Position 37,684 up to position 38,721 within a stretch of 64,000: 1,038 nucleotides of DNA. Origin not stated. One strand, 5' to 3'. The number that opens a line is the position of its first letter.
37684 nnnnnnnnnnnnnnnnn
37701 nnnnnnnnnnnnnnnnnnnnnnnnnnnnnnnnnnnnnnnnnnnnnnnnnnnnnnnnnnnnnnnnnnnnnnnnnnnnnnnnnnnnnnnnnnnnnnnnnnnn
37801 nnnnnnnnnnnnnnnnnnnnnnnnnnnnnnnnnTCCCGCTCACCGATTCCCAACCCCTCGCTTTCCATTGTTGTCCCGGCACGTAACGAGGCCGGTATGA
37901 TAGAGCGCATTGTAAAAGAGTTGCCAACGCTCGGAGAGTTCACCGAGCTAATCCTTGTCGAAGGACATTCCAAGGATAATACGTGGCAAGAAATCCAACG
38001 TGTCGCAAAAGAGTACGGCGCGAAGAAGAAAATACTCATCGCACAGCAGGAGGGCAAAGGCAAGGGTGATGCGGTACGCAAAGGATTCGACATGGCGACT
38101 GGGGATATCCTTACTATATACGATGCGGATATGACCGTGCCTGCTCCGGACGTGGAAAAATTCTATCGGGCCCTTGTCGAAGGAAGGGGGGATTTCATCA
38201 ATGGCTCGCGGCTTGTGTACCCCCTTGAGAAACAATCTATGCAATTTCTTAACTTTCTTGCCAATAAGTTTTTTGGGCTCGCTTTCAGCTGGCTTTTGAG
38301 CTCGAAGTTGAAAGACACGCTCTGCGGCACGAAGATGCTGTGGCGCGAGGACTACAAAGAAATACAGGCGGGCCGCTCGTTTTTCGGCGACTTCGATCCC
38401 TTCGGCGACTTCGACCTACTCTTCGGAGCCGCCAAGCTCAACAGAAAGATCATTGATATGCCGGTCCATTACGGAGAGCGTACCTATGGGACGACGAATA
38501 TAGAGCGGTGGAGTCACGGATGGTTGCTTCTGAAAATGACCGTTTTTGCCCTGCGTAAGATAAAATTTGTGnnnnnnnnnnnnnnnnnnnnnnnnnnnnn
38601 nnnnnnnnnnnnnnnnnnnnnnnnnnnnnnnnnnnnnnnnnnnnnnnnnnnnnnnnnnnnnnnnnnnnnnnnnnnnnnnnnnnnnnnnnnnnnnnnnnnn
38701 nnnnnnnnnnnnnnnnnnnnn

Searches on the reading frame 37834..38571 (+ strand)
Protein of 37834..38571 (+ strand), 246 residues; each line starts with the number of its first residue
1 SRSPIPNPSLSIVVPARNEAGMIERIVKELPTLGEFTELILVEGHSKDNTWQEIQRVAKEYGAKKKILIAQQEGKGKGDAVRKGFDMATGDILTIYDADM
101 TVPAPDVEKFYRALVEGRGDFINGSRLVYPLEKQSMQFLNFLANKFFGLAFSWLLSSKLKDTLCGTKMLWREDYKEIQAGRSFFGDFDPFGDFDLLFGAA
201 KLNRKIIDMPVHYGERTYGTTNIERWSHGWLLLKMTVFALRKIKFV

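Call 68: search_solved_structures(query=window:37834-38571:+, max_evalue=0.001)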
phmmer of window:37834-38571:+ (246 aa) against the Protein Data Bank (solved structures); distinct sequences matched with E-value up to 0.001: 14.
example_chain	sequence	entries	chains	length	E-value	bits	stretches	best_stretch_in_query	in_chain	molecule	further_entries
5mlz_A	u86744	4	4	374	2.3e-12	50.2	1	9-170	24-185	Dolichol monophosphate mannose synthase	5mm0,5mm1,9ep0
9hwj_A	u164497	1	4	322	6.5e-08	35.6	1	8-117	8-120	Undecaprenyl-phosphate 4-deoxy-4-formamido-L-arabinose transferase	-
6yv7_B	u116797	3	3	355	3.6e-07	33.2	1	4-107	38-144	Glycosyl transferase, family 2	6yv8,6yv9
6yv7_A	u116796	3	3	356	3.6e-07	33.2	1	4-107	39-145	Glycosyl transferase, family 2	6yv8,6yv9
9bhc_C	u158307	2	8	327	4.2e-07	33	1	6-144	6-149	Undecaprenyl-phosphate 4-deoxy-4-formamido-L-arabinose transferase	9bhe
8vxh_A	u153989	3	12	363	5.9e-07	32.5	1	6-144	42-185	Undecaprenyl-phosphate 4-deoxy-4-formamido-L-arabinose transferase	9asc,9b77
4y6n_A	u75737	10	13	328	2.5e-05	27.2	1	9-107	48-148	Glucosyl-3-phosphoglycerate synthase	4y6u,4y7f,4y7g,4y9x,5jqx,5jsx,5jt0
3e25_A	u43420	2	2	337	2.6e-05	27.1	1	9-107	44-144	Putative uncharacterized protein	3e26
4ddz_A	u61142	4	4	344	2.7e-05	27.1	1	9-107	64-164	GLUCOSYL-3-PHOSPHOGLYCERATE SYNTHASE (GpgS) | Glucosyl-3-phosphoglycerate synthase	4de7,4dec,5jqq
7pdo_A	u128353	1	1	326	8.4e-05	25.5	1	9-110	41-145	Glucosyl-3-phosphoglycerate synthase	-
7p5l_A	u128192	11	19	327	8.5e-05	25.4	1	9-110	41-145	Glucosyl-3-phosphoglycerate synthase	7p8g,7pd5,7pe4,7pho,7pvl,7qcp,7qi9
5hea_A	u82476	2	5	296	0.00012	24.9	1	10-138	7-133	Putative glycosyltransferase (GalT1)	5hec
3bcv_A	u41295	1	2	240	0.00026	23.9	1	8-104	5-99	Putative glycosyltransferase protein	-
3f1y_A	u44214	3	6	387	0.00037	23.4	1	10-101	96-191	Mannosyl-3-phosphoglycerate synthase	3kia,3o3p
